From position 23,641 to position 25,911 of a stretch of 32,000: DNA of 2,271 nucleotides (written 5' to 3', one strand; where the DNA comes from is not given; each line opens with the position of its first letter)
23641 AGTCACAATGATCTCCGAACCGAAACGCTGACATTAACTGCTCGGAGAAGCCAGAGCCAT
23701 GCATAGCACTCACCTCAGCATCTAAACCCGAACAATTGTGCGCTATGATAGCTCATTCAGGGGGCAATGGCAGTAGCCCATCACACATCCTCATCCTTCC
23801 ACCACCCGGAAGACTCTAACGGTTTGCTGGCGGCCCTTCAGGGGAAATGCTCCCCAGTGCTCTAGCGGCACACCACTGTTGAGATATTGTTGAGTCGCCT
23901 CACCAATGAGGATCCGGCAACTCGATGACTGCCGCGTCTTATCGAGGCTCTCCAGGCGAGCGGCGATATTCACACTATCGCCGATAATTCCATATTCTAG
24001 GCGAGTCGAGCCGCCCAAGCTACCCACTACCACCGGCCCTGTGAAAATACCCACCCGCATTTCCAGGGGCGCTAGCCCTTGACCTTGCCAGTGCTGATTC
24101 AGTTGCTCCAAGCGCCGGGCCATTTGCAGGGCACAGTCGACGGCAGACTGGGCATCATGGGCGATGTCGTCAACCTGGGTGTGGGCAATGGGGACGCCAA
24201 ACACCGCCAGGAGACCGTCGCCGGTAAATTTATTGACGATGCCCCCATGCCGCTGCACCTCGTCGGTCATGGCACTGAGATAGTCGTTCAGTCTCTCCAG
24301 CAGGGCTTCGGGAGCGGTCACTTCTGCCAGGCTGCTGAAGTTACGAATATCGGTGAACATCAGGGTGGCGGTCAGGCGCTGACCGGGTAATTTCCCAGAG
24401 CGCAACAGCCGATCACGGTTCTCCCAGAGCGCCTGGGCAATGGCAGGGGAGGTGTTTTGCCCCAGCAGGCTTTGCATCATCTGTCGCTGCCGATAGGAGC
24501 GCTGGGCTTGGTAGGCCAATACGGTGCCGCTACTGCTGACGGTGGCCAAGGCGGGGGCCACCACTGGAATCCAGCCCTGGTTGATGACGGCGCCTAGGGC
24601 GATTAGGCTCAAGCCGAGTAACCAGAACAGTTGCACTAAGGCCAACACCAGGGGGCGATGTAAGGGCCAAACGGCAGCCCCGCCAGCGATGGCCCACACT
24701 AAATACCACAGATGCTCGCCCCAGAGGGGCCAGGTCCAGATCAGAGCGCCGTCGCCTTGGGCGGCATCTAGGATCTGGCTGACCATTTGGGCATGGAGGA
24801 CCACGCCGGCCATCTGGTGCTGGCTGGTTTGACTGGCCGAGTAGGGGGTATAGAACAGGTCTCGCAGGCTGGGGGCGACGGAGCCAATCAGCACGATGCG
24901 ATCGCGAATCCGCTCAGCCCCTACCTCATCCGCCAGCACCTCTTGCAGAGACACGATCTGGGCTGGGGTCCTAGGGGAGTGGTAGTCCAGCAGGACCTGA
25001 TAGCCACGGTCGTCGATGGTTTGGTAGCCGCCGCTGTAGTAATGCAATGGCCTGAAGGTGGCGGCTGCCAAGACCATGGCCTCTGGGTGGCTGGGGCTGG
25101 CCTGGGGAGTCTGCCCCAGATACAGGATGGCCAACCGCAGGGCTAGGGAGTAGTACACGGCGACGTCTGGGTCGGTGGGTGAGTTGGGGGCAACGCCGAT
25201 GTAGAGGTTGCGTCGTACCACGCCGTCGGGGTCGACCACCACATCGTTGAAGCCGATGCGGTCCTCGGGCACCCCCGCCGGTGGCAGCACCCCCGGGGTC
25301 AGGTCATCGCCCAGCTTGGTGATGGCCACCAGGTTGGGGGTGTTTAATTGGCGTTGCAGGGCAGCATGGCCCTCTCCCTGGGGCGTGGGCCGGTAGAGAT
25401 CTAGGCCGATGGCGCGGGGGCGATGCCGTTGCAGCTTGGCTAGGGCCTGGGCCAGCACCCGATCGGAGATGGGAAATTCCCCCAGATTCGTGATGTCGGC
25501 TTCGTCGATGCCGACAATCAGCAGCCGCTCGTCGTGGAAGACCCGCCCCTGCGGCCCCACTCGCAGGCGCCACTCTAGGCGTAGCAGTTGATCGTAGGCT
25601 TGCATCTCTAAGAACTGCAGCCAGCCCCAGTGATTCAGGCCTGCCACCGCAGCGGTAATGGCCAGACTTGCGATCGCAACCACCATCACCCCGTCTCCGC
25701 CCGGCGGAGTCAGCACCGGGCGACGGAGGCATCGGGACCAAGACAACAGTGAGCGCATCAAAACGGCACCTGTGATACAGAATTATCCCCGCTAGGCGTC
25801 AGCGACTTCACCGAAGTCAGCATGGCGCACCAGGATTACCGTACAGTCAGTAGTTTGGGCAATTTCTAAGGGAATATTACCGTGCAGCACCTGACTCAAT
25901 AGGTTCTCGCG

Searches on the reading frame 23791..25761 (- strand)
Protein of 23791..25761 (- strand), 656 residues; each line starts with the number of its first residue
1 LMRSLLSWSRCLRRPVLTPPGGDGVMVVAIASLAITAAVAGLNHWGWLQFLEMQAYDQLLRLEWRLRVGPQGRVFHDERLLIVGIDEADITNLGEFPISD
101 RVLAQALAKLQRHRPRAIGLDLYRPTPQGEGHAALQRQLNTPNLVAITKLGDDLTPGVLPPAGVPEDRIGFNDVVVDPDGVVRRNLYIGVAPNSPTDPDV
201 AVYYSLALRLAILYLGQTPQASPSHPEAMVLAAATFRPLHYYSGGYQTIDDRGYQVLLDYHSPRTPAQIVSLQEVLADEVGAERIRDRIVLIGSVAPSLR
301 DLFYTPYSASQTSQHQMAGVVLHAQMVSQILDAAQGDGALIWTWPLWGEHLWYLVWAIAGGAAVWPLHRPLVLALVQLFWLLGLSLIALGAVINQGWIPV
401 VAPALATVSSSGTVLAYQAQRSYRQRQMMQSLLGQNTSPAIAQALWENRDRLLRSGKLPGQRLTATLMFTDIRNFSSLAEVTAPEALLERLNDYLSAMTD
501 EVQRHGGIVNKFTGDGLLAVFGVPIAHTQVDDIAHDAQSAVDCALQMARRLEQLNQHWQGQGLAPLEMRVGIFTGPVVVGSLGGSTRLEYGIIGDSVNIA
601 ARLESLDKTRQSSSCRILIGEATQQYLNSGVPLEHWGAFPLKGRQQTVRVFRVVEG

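Call 69: search_protein_families(library=pfam, proteins=[window:23791-25761:-], max_evalue=0.001)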
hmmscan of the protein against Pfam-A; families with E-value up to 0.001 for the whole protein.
window:23791-25761:- (656 aa): 2 families
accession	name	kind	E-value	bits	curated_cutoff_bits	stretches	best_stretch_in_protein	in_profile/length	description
PF05226.16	CHASE2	-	8.4e-69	232.4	26.3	1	35-361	2-256/257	CHASE2 domain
PF00211.25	Guanylate_cyc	-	1.2e-24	87.4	21.9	1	465-648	9-177/183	Adenylate and Guanylate cyclase catalytic domain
